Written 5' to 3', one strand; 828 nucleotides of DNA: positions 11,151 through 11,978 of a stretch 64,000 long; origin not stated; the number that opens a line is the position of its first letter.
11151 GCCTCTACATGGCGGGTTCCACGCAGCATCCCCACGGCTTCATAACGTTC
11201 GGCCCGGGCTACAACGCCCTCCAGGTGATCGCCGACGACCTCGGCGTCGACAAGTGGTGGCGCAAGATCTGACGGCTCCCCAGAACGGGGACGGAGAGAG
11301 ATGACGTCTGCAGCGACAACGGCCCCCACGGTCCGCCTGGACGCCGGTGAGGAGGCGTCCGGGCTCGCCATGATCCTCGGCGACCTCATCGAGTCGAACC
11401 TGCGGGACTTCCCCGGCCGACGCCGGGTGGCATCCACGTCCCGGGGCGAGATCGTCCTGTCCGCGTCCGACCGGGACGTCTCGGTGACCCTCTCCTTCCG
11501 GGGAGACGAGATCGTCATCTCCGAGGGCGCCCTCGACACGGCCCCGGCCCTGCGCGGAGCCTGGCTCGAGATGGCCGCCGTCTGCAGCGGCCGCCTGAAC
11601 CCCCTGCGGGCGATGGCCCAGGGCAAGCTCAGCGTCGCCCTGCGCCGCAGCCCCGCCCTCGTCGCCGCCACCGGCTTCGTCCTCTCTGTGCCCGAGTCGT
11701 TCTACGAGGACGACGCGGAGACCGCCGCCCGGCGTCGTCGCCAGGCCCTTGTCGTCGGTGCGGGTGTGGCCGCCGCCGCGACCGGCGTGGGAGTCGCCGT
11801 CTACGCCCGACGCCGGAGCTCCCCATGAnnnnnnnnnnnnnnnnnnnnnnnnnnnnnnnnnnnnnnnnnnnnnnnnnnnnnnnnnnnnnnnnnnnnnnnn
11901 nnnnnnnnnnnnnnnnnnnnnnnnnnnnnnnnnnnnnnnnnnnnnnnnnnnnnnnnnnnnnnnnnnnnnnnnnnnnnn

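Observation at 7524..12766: Five-gene operon linking CrtI-like flavoproteins, SCP2 lipid carriers and cofD (F420 biosynthesis)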

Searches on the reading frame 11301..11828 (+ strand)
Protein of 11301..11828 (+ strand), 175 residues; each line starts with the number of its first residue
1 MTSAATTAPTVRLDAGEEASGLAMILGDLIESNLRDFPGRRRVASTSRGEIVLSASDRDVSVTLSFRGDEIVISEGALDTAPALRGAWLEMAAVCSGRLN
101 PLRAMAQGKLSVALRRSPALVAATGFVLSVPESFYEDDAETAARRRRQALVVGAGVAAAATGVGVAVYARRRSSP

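Call 4: search_protein_families(library=pfam, proteins=[window:11301-11828:+], max_evalue=0.01)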
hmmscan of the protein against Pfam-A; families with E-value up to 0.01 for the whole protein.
window:11301-11828:+ (175 aa): 1 family
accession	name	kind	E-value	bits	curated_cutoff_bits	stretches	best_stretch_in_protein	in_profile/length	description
PF09608.15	Alph_Pro_TM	-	0.0021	18.3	24.5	0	51-102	2-50/227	Putative transmembrane protein (Alph_Pro_TM)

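Call 5: search_protein_families(library=ncbifam, proteins=[window:11301-11828:+], max_evalue=0.01)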
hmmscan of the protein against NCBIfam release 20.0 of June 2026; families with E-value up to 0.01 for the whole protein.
window:11301-11828:+ (175 aa): 0 families
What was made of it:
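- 11301..11828 (+): P4: SCP2-fold domain (about residues 10-135) with a C-terminal transmembrane anchor (about 149-167) flanked by arginine clusters. It has no Pfam or NCBIfam hit (calls 4, 5).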

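Call 57: find_homologous_proteins(query=window:11301-11828:+, max_evalue=0.001)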
Query window:11301-11828:+ (175 aa): 31 proteins with E <= 0.001 among 3155 candidates.
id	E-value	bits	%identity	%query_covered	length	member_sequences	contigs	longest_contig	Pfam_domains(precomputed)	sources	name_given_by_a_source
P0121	5.6e-100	349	100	100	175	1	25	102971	-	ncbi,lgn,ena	-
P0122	2.9e-85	302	84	99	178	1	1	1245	-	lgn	-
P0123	6.0e-51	190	65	79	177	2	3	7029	-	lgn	-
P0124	9.9e-46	173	57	79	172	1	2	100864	-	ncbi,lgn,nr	ncbi:MAG: hypothetical protein IT198_15105 [Acidimicrobiia bacterium]|nr:hypothetical protein [Acidi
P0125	1.5e-45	173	59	83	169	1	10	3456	-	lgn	-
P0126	7.4e-45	171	53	96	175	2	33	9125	-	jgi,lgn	-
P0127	1.5e-44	169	56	76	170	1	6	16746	-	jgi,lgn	-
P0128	1.3e-43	166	55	81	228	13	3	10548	-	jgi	jgi:hypothetical protein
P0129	3.5e-40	155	55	87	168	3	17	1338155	-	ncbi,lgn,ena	ncbi:MAG: hypothetical protein U0U69_07650 [Acidimicrobiia bacterium]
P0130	5.2e-40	155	54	87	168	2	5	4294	-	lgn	-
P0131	9.3e-40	154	57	73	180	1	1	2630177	-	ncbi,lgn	ncbi:MAG: hypothetical protein U0V73_10860 [Acidimicrobiia bacterium]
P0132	1.7e-37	147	55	82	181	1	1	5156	-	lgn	-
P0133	4.8e-37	145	52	87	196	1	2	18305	-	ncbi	ncbi:MAG: hypothetical protein ACYCS7_14490 [Acidimicrobiales bacterium]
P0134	8.7e-37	144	51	80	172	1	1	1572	-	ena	-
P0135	1.7e-35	140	53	85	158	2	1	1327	-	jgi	-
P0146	1.5e-30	124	51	77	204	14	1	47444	-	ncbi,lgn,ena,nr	ncbi:MAG: hypothetical protein KDB19_02745 [Microthrixaceae bacterium]|nr:hypothetical protein [Micr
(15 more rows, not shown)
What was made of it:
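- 11301..11828 (+): The family has 31 proteins, all from Acidimicrobiia and all annotated 'hypothetical' (call 57).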

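Call 58: find_encoding_contigs(protein=P0131, flank=8000, max_places=1)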
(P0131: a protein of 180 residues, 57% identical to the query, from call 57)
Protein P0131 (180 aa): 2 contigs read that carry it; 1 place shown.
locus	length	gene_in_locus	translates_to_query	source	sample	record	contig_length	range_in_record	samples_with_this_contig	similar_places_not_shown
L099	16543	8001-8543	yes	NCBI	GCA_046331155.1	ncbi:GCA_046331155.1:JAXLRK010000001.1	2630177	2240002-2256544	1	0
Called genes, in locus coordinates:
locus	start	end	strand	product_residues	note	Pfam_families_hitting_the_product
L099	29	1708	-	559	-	PF01946:Thi4, PF00890:FAD_binding_2 (weak), PF01266:DAO, PF01494:FAD_binding_3 (weak), PF03486:HI0933_like (faint), PF12831:FAD_oxidored, PF13450:NAD_binding_8, PF01593:Amino_oxidase, +2 more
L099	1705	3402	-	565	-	PF00890:FAD_binding_2 (faint), PF01266:DAO, PF01593:Amino_oxidase, PF01946:Thi4 (weak), PF13450:NAD_binding_8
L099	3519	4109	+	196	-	PF00440:TetR_N, PF18598:TetR_C_36 (weak)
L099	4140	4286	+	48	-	-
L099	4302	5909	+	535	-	PF00890:FAD_binding_2 (faint), PF01266:DAO (weak), PF01494:FAD_binding_3 (faint), PF01946:Thi4 (faint), PF07992:Pyr_redox_2 (faint), PF13450:NAD_binding_8, PF01593:Amino_oxidase (faint), PF01266:DAO (weak)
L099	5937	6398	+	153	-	PF02036:SCP2 (weak)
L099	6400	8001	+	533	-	PF01266:DAO (faint), PF01946:Thi4 (weak), PF13450:NAD_binding_8, PF01593:Amino_oxidase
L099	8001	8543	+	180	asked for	-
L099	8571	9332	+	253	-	PF04075:F420H2_quin_red, PF14934:TMEM254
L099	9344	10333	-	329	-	-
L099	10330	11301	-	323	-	PF09459:EB_dh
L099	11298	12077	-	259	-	PF02613:Nitrate_red_del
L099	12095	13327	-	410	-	PF13187:Fer4_9 (faint), PF12797:Fer4_2 (faint), PF12838:Fer4_7 (weak), PF13237:Fer4_10 (weak), PF13247:Fer4_11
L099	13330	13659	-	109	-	-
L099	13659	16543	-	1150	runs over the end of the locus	PF00384:Molybdopterin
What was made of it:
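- An F420H2_quin_red-family gene follows P4 in L099 (call 58). An F420H2-dependent reductase family gene is in the equivalent slot in L099 (call 58).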

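Call 59: find_encoding_contigs(protein=P0146, flank=8000, max_places=1)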
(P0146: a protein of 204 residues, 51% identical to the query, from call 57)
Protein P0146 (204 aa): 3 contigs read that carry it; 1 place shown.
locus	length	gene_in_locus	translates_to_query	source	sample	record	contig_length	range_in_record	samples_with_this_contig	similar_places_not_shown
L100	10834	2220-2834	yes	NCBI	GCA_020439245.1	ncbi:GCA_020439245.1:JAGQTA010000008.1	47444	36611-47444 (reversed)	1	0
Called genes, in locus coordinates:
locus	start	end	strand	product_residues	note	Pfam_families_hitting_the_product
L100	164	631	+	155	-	-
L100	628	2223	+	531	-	PF01266:DAO (weak), PF01494:FAD_binding_3 (faint), PF01593:Amino_oxidase, PF01946:Thi4 (weak), PF13450:NAD_binding_8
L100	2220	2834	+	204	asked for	-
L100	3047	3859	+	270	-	PF13622:4HBT_3, PF20789:4HBT_3C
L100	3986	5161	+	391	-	PF01070:FMN_dh, PF00478:IMPDH (weak)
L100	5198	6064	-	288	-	PF00326:Peptidase_S9 (faint)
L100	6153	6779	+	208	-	PF00440:TetR_N, PF17940:TetR_C_31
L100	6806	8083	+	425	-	PF00654:Voltage_CLC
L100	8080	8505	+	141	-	PF12802:MarR_2 (weak)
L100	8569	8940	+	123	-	PF14248:DUF4345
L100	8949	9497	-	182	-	PF01883:FeS_assembly_P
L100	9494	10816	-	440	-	PF01458:SUFBD_core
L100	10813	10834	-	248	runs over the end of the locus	PF02463:SMC_N (faint), PF00005:ABC_tran, PF13304:AAA_21 (faint)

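Call 60: find_encoding_contigs(protein=P0124, flank=8000, max_places=1)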
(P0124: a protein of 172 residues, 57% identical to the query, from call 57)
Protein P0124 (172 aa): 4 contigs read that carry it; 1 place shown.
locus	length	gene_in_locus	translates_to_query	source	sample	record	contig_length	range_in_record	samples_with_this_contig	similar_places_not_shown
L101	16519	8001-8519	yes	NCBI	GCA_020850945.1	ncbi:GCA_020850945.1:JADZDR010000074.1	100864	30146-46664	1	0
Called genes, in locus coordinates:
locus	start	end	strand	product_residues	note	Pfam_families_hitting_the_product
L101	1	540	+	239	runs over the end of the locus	PF00881:Nitroreductase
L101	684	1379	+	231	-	PF00117:GATase, PF07722:Peptidase_C26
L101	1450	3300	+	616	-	PF17297:PEPCK_N, PF00821:PEPCK_GTP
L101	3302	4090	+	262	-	PF00106:adh_short, PF08659:KR, PF13561:adh_short_C2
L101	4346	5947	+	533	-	PF00890:FAD_binding_2 (faint), PF01266:DAO, PF01593:Amino_oxidase (weak), PF01946:Thi4 (faint), PF13450:NAD_binding_8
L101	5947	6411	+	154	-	-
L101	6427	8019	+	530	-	PF00890:FAD_binding_2 (faint), PF01266:DAO (weak), PF01494:FAD_binding_3 (faint), PF01593:Amino_oxidase, PF01946:Thi4 (weak), PF07992:Pyr_redox_2 (faint), PF13450:NAD_binding_8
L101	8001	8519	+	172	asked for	-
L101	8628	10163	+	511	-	PF01494:FAD_binding_3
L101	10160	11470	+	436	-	-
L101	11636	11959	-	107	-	-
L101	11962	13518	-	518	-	PF00501:AMP-binding, PF13193:AMP-binding_C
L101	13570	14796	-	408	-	PF00108:Thiolase_N, PF00109:ketoacyl-synt, PF08545:ACP_syn_III (faint), PF02803:Thiolase_C, PF22691:Thiolase_C_1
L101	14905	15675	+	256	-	PF00881:Nitroreductase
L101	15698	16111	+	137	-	PF00037:Fer4 (weak), PF12797:Fer4_2 (faint), PF12837:Fer4_6 (faint), PF12838:Fer4_7 (weak), PF13187:Fer4_9 (weak)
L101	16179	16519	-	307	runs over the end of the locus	-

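Call 69: search_solved_structures(query=A2, max_evalue=10)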
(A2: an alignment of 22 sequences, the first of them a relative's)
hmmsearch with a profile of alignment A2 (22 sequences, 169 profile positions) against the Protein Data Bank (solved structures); distinct sequences matched with E-value up to 10: 1.
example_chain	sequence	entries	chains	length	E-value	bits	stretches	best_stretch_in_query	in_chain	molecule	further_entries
4uei_A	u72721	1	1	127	1.8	11.4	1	65-112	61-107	STEROL CARRIER PROTEIN 2/3-OXOACYL-COA THIOLASE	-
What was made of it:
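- On SCP2 sterol-transfer fold (PF02036): The family profile against PDB gives only 4UEI at E=1.8 (call 69).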

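Call 86: predict_structure(alignment_id=A2)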
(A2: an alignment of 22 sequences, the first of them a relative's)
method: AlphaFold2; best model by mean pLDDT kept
length: 175 residues; sequences in the alignment: 22
mean_pLDDT: 84.0   pTM: 0.70
mean pLDDT of the five models: 84.0, 81.3, 79.9, 79.8, 78.8
residues with pLDDT >= 90: 103; 70-90: 37; 50-70: 33; < 50: 2
segments of 3 or more residues with pLDDT < 50: none
pLDDT, mean of each block of 10 residues (from residue 1): 71 96 94 94 96 93 96 95 93 89 92 85 92 60 57 59 77 62
secondary structure, 60 per line:
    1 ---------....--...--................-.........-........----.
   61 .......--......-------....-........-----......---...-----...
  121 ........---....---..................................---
elements in order: E10-13 H21-36 H38-46 E48-55 E60-67 E70-75 E83-86 H88-95 H101-106 E110-112 H118-128 H132-135 H139-172
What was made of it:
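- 11301..11828 (+): The AlphaFold2 model has pLDDT 84 (call 86).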

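Call 90: fold_search(model_id=the predicted structure, library=pdb)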
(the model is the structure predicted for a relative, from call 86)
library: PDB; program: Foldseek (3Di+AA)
matches with E <= 10: 482; with E <= 0.001: 9
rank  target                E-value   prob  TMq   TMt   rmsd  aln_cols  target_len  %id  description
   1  1wfr_MODEL_1_A        1.7e-04  1.00  0.39  0.46   6.5       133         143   21  Solution structure of the conserved hypothetical protein TT1886, possibly sterol carrier protein, from Thermus (released 2004-11-26)
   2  6h6o_A                4.1e-04  1.00  0.42  0.56   4.7       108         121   15  UbiJ-SCP2 Ubiquinone synthesis protein (released 2019-02-13)
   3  4jgx_B                4.7e-04  1.00  0.40  0.51   5.3       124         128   21  The Structure of Sterol Carrier Protein 2 from the Yeast Yarrowia Lipolytica (released 2013-12-18)
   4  3bn8_B                6.7e-04  1.00  0.42  0.63   3.2        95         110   13  Crystal structure of a putative sterol carrier protein type 2 (af1534) from archaeoglobus fulgidus dsm 4304 at 2.11 A  (released 2007-12-25)
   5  2c0l_B                6.7e-04  1.00  0.46  0.62   3.6       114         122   14  TPR DOMAIN OF HUMAN PEX5P IN COMPLEX WITH HUMAN MSCP2 (released 2006-11-15)
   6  2cx7_A                6.7e-04  1.00  0.47  0.60   3.6       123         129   20  Crystal structure of sterol carrier protein 2 (released 2005-12-28)
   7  3bn8_A                7.6e-04  1.00  0.41  0.58   4.2        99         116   11  Crystal structure of a putative sterol carrier protein type 2 (af1534) from archaeoglobus fulgidus dsm 4304 at 2.11 A  (released 2007-12-25)
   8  6h6n_A                9.2e-04  1.00  0.42  0.55   4.9       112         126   13  UbiJ-SCP2 Ubiquinone synthesis protein (released 2019-02-13)
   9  3bdq_B                9.2e-04  1.00  0.38  0.54   5.2       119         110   14  Room Tempreture Crystal Structure of Sterol Carrier Protein-2 Like-2 (released 2008-01-01)
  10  6ovp_B                1.3e-03  1.00  0.39  0.50   5.2       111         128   22  Sterol Carrier Protein 2 from Yarrowia Lipolytica (apo form) (released 2020-05-20)
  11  2cx7_B                1.3e-03  1.00  0.42  0.54   4.3       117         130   19  Crystal structure of sterol carrier protein 2 (released 2005-12-28)
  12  6h6p_D                1.5e-03  1.00  0.45  0.63   3.5       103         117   14  UbiJ-SCP2 Ubiquinone synthesis protein (released 2019-02-13)
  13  4jgx_A                1.5e-03  1.00  0.37  0.51   5.1       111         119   18  The Structure of Sterol Carrier Protein 2 from the Yeast Yarrowia Lipolytica (released 2013-12-18)
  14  6h6p_C                1.7e-03  1.00  0.44  0.62   3.9       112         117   14  UbiJ-SCP2 Ubiquinone synthesis protein (released 2019-02-13)
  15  6h6n_B                1.7e-03  1.00  0.43  0.59   3.6       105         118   15  UbiJ-SCP2 Ubiquinone synthesis protein (released 2019-02-13)
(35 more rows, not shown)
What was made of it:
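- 11301..11828 (+): The top 20 Foldseek PDB matches are all SCP2 or UbiJ-SCP2 folds, with E from 1.7e-4 (call 90).
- P4's fold resembles UbiJ-SCP2, which presents isoprenoid lipids to enzymes (call 90).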

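Call 94: search_protein_families(library=pfam, proteins=[L101:10160-11470:+, L099:9344-10333:-], max_evalue=0.5)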
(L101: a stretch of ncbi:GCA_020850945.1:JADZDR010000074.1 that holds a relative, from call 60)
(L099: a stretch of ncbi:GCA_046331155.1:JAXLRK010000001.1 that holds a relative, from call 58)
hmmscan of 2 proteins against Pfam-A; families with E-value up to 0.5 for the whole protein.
L101:10160-11470:+ (436 aa): 2 families
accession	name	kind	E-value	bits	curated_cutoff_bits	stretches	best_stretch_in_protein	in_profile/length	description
PF00326.27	Peptidase_S9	-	0.00023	21.2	22.6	1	281-386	61-166/213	Prolyl oligopeptidase family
PF05448.18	AXE1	-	0.38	9.9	21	0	274-317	166-209/321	Acetyl xylan esterase (AXE1)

L099:9344-10333:- (329 aa): 0 families
